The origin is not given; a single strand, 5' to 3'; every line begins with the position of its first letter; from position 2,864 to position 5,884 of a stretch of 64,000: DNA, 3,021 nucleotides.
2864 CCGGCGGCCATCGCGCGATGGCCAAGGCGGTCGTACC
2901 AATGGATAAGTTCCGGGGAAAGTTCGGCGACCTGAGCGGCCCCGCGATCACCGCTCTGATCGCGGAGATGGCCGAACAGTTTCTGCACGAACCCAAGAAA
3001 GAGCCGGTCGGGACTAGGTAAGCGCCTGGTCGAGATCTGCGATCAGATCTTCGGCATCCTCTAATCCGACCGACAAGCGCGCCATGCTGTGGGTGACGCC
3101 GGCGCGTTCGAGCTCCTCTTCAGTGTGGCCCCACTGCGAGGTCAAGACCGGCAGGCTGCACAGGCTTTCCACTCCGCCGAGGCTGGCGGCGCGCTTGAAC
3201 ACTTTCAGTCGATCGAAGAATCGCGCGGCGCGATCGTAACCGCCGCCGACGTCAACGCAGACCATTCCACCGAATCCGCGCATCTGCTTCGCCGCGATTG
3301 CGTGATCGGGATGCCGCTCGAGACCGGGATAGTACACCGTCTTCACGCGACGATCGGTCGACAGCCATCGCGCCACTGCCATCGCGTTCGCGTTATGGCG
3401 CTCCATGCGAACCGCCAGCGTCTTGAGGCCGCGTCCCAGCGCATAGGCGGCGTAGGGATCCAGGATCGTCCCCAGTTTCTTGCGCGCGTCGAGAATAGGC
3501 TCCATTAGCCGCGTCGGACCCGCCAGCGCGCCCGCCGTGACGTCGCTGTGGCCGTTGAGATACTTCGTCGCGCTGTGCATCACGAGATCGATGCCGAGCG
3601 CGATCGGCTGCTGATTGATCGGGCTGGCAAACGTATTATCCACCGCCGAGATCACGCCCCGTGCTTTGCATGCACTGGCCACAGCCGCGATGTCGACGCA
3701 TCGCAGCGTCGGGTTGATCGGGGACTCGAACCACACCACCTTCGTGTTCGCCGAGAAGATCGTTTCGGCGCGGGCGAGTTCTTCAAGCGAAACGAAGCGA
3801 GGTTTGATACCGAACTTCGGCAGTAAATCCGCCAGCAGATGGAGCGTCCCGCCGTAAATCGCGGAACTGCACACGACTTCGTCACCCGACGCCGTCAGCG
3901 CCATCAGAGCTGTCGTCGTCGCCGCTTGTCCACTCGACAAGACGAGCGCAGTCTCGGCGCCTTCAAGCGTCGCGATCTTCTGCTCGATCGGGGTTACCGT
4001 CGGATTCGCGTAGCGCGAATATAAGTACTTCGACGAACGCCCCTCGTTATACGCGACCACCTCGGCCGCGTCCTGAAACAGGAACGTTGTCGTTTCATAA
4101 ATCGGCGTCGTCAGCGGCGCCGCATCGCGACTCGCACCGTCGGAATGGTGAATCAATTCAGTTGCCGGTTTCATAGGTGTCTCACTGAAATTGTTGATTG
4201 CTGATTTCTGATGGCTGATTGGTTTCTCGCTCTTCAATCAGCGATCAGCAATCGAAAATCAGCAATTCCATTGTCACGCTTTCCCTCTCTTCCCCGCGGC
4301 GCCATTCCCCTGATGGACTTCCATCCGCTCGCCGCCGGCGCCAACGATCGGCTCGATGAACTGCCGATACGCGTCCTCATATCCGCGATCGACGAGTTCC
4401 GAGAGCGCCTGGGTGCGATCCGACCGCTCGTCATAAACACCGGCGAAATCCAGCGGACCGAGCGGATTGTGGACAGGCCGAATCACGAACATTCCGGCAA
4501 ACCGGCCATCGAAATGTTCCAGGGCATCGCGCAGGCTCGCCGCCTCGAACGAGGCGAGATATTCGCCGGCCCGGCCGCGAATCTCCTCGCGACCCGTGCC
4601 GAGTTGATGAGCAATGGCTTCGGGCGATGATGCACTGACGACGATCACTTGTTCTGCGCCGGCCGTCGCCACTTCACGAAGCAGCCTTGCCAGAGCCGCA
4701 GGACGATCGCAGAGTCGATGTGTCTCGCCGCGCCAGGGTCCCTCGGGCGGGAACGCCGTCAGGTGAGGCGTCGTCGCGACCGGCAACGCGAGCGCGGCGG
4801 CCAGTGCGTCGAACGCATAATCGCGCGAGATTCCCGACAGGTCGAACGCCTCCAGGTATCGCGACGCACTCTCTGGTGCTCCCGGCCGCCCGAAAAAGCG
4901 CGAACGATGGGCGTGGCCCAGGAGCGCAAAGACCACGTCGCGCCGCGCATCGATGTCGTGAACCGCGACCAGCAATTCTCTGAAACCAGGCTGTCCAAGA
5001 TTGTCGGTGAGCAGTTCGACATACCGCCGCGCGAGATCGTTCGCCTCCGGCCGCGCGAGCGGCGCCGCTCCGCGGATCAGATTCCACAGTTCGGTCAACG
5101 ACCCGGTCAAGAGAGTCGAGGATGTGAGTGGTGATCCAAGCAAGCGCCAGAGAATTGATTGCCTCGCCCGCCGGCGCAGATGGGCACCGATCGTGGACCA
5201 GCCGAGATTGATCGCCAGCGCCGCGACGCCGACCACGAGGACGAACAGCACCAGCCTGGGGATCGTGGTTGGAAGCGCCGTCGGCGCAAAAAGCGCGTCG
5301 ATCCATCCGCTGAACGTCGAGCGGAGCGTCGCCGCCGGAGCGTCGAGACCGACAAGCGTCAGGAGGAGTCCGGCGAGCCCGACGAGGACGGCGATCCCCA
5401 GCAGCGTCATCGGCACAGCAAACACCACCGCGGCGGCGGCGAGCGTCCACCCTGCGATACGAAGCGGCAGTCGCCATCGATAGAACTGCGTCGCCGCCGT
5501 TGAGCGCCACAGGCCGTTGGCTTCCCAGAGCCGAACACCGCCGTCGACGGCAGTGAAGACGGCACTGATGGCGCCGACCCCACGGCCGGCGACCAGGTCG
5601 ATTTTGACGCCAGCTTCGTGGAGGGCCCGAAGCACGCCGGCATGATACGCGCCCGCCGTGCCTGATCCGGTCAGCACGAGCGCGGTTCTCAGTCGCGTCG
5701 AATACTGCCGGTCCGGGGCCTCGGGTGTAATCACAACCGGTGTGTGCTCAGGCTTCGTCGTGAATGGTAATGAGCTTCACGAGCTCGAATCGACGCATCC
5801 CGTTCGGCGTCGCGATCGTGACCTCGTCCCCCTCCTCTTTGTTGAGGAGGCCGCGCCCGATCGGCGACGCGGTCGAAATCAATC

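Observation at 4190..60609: Window-wide family of 7-nt and 10-nt tandem arrays, mostly arranged as inverted arms at gene 3' ends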

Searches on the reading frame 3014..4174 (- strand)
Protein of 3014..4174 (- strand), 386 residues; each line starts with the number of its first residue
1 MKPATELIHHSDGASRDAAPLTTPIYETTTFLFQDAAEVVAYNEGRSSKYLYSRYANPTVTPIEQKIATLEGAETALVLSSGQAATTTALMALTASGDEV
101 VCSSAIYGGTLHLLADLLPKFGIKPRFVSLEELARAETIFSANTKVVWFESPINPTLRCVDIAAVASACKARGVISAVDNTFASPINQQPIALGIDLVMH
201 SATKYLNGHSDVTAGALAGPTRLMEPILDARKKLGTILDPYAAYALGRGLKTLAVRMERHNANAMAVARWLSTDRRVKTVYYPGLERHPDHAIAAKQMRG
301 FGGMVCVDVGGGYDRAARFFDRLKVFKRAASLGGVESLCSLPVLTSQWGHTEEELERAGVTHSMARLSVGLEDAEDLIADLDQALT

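Call 65: search_protein_families(library=pfam, proteins=[window:3014-4174:-], max_evalue=0.001)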
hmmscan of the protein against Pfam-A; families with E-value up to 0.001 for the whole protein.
window:3014-4174:- (386 aa): 4 families
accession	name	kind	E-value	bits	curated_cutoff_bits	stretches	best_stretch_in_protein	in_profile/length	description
PF01053.26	Cys_Met_Meta_PP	-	1.8e-130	435.4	27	1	5-385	2-380/381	Cys/Met metabolism PLP-dependent enzyme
PF01041.23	DegT_DnrJ_EryC1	-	6.8e-05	22.7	19.8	1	58-129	24-92/360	DegT/DnrJ/EryC1/StrS aminotransferase family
PF01212.27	Beta_elim_lyase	-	0.00019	21.3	27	0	57-105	31-79/288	Beta-eliminating lyase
PF00155.27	Aminotran_1_2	-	0.00078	19.2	19.7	0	51-188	34-194/361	Aminotransferase class I and II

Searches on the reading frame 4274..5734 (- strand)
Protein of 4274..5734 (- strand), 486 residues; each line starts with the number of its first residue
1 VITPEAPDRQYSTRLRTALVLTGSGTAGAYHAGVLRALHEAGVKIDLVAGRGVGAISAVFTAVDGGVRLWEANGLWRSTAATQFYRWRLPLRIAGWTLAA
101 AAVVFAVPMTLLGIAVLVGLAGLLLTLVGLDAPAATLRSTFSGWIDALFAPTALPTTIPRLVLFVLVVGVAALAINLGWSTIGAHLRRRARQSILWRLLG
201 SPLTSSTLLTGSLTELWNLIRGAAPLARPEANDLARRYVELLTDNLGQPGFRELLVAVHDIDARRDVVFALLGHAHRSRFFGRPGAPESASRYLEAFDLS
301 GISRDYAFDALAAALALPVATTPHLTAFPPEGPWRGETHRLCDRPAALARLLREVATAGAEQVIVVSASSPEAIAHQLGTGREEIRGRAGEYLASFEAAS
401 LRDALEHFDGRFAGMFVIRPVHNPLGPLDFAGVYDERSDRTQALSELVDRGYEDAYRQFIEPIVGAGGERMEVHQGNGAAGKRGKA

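Call 65: search_protein_families(library=pfam, proteins=[window:4274-5734:-], max_evalue=0.001)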
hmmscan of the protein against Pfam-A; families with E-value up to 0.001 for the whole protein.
window:4274-5734:- (486 aa): 1 family
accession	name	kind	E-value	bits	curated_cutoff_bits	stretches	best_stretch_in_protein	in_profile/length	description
PF01734.28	Patatin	-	2.5e-09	38.1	27.7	1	19-100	1-70/191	Patatin-like phospholipase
